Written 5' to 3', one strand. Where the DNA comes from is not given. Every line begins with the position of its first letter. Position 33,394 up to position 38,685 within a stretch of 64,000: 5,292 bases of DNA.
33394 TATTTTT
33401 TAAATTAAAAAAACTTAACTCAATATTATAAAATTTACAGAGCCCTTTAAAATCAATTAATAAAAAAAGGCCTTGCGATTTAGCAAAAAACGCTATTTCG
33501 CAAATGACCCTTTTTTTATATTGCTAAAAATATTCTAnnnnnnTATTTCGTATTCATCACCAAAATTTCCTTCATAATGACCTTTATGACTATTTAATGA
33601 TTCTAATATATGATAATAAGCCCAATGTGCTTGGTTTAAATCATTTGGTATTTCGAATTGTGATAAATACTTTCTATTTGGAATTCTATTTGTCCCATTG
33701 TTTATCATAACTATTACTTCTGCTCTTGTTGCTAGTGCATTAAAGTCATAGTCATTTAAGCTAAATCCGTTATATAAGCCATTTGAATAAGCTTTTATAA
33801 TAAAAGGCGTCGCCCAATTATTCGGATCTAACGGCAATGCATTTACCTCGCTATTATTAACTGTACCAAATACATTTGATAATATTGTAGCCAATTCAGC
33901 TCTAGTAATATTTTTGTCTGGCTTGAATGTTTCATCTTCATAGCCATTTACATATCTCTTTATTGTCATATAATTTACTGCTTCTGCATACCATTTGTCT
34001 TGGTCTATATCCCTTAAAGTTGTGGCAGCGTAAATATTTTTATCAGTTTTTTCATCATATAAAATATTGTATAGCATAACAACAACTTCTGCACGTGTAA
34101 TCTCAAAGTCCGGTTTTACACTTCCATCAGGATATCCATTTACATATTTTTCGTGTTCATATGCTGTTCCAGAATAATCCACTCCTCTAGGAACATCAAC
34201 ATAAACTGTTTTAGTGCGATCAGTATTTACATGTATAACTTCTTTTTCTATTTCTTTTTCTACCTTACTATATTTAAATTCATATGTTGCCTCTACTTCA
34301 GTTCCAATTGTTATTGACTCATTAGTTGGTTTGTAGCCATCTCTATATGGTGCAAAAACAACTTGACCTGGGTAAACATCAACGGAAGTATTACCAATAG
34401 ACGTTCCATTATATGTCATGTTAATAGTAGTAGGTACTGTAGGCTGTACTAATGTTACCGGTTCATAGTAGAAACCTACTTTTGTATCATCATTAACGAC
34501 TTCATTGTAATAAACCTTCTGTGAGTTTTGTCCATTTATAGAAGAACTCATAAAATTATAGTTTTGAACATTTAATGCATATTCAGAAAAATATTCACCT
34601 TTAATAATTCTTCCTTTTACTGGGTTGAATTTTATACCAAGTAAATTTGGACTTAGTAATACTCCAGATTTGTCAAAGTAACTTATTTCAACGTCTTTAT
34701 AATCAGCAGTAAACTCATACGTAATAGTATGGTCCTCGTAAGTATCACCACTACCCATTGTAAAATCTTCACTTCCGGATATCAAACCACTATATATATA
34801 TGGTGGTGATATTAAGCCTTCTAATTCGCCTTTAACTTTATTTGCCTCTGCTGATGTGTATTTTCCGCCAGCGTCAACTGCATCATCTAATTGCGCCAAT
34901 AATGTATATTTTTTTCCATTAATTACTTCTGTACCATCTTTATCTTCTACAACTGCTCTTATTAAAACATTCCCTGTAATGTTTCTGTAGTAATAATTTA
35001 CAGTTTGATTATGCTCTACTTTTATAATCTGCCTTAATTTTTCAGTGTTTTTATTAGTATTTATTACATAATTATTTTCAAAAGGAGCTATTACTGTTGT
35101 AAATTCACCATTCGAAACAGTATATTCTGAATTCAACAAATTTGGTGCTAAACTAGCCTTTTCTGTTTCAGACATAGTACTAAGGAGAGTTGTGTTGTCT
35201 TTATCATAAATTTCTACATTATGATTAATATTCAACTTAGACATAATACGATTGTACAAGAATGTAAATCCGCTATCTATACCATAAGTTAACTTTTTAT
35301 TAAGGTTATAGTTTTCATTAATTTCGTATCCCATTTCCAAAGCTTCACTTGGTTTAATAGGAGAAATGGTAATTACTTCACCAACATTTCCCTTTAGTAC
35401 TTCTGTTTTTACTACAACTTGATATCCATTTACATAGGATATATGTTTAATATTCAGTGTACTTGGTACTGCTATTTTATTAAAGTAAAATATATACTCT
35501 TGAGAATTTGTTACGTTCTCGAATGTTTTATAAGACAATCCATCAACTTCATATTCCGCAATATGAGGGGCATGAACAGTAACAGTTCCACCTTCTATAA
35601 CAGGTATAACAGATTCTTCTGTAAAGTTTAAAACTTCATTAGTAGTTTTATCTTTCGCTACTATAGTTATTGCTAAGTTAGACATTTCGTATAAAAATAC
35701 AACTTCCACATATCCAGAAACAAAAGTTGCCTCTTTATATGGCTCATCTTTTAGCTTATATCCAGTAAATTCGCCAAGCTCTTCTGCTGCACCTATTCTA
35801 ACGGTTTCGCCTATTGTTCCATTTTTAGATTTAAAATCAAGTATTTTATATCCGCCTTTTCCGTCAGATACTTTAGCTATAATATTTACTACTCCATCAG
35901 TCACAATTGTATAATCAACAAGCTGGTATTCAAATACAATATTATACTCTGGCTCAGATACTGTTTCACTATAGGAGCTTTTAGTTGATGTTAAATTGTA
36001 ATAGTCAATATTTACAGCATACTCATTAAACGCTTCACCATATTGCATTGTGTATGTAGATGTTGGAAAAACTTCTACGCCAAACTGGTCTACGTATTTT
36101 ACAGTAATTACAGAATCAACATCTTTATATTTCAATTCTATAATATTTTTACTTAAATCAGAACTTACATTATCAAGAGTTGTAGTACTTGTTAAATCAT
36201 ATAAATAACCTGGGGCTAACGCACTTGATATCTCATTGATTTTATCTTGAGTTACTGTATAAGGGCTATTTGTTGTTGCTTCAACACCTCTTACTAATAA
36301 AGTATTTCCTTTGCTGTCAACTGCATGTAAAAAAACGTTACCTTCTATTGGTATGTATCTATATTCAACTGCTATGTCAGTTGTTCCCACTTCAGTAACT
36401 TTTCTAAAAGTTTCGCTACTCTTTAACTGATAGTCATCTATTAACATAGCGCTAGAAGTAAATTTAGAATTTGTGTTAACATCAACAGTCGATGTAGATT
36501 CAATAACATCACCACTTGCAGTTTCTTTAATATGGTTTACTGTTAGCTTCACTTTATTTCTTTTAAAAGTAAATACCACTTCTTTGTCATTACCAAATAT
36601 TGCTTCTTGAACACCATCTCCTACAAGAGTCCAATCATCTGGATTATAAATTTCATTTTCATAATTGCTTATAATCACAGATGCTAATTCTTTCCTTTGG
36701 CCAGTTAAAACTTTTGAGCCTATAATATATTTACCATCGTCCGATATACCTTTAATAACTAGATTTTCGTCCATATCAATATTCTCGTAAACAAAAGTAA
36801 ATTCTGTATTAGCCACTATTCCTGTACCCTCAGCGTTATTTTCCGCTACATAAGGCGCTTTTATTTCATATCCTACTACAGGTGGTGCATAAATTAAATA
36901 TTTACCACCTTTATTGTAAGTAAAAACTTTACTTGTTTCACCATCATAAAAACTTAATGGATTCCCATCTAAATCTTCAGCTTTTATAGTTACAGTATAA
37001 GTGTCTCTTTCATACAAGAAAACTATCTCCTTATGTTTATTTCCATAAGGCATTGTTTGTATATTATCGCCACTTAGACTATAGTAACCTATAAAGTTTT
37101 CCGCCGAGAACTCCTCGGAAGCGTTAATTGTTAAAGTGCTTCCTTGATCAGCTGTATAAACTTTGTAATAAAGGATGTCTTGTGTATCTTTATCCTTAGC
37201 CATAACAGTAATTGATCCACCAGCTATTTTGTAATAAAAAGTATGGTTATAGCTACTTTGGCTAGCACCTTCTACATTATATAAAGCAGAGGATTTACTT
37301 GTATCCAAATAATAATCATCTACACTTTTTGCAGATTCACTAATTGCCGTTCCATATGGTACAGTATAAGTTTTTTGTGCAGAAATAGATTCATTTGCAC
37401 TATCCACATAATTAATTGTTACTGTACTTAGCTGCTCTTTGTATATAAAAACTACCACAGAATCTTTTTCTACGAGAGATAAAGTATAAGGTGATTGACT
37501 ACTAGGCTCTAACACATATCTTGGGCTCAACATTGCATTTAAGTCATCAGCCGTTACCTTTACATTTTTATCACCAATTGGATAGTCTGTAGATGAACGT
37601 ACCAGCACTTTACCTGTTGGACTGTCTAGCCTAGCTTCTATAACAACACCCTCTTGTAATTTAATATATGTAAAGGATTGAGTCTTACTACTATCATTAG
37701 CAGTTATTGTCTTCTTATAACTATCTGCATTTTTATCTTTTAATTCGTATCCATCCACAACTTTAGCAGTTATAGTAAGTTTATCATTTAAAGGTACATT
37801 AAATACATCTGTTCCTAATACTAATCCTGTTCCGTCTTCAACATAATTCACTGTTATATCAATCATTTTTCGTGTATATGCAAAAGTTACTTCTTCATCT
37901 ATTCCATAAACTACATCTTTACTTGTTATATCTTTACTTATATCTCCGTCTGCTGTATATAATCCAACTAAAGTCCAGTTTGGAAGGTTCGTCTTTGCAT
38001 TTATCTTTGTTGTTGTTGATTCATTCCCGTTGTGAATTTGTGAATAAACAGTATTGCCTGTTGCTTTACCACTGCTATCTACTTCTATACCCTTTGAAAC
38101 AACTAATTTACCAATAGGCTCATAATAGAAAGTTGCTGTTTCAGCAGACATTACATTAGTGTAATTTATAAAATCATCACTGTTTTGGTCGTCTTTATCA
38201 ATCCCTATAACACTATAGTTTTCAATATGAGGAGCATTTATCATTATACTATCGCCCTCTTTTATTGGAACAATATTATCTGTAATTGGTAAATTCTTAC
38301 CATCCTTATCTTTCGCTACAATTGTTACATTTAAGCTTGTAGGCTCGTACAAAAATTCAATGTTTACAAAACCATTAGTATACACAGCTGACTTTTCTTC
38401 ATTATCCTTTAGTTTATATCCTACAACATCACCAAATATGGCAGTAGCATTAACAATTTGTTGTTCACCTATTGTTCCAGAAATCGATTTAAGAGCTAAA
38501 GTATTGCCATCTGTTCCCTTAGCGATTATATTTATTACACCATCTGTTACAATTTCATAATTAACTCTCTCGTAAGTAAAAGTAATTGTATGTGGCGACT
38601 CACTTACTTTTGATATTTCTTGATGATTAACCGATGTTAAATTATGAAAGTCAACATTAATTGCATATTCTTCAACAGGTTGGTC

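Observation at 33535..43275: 3246-aa SLH-anchored modular surface protein with an N-terminal propeller head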

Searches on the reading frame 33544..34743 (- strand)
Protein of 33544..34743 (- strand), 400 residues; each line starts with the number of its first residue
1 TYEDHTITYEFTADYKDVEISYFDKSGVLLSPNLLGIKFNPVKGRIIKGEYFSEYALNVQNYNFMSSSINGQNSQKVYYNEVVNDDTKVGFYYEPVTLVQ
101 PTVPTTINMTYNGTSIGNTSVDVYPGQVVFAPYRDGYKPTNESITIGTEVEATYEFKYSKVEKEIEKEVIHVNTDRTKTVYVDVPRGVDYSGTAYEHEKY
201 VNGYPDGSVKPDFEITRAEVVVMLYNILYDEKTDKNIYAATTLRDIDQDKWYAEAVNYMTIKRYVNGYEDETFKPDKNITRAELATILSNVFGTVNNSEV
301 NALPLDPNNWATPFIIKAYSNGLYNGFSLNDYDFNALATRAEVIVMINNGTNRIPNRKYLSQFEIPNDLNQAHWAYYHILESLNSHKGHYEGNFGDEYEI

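Call 13: search_protein_families(library=pfam, proteins=[window:33544-34743:-], max_evalue=10)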
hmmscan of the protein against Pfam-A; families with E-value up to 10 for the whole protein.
window:33544-34743:- (400 aa): 1 family
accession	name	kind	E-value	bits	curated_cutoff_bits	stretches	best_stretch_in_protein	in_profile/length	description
PF00395.25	SLH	-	9.7e-20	70.7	20.8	3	244-285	3-44/44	S-layer homology domain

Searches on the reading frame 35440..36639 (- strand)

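Call 13: search_protein_families(library=pfam, proteins=[window:35440-36639:-], max_evalue=10)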
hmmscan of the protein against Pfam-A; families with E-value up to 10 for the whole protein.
window:35440-36639:- (400 aa): 3 families
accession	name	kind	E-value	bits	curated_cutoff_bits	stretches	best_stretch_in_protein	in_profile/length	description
PF06458.18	MucBP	-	1.6e-10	42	23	4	178-239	2-63/63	MucBP domain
PF24749.2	DUF7695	-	0.21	11.8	25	1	31-56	1-26/58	Domain of unknown function (DUF7695)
PF06124.16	DUF960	-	0.29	12.2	25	1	3-70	21-84/94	Staphylococcal protein of unknown function (DUF960)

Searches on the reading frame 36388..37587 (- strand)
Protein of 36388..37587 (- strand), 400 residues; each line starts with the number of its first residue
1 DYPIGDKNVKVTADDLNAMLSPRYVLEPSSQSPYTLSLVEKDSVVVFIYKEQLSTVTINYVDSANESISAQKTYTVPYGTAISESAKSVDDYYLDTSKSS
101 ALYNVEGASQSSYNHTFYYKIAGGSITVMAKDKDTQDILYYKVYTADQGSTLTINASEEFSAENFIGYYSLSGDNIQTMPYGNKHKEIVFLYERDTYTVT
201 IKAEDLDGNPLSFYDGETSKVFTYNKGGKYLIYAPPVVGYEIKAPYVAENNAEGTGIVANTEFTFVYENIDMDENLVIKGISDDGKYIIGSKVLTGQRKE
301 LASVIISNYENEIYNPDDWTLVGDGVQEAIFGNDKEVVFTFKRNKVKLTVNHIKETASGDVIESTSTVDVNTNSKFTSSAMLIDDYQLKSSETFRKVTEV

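Call 13: search_protein_families(library=pfam, proteins=[window:36388-37587:-], max_evalue=10)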
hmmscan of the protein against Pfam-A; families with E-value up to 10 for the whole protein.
window:36388-37587:- (400 aa): 2 families
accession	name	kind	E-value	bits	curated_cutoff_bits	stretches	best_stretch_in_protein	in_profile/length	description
PF06458.18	MucBP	-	4.4e-07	31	23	3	55-104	1-50/63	MucBP domain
PF06124.16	DUF960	-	0.017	16.1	25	1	319-386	21-84/94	Staphylococcal protein of unknown function (DUF960)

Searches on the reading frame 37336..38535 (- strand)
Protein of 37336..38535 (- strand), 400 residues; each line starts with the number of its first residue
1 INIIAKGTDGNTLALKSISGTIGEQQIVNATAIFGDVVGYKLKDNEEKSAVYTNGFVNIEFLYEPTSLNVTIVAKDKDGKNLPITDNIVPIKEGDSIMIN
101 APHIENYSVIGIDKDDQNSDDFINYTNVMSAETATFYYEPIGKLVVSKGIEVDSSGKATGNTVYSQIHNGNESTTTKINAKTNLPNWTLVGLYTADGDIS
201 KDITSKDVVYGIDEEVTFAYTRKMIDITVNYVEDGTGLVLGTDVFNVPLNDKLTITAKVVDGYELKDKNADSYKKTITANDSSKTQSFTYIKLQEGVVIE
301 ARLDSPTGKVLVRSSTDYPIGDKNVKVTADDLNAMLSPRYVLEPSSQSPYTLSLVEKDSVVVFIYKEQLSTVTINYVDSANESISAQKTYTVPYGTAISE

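Call 13: search_protein_families(library=pfam, proteins=[window:37336-38535:-], max_evalue=10)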
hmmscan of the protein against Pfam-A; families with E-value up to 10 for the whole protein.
window:37336-38535:- (400 aa): 2 families
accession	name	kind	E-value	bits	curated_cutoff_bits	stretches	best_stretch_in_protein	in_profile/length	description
PF06458.18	MucBP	-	5.7e-06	27.4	23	3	227-291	2-61/63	MucBP domain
PF24514.1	SpaA_4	-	0.048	14.9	27.3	1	213-288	12-86/107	Prealbumin-like fold domain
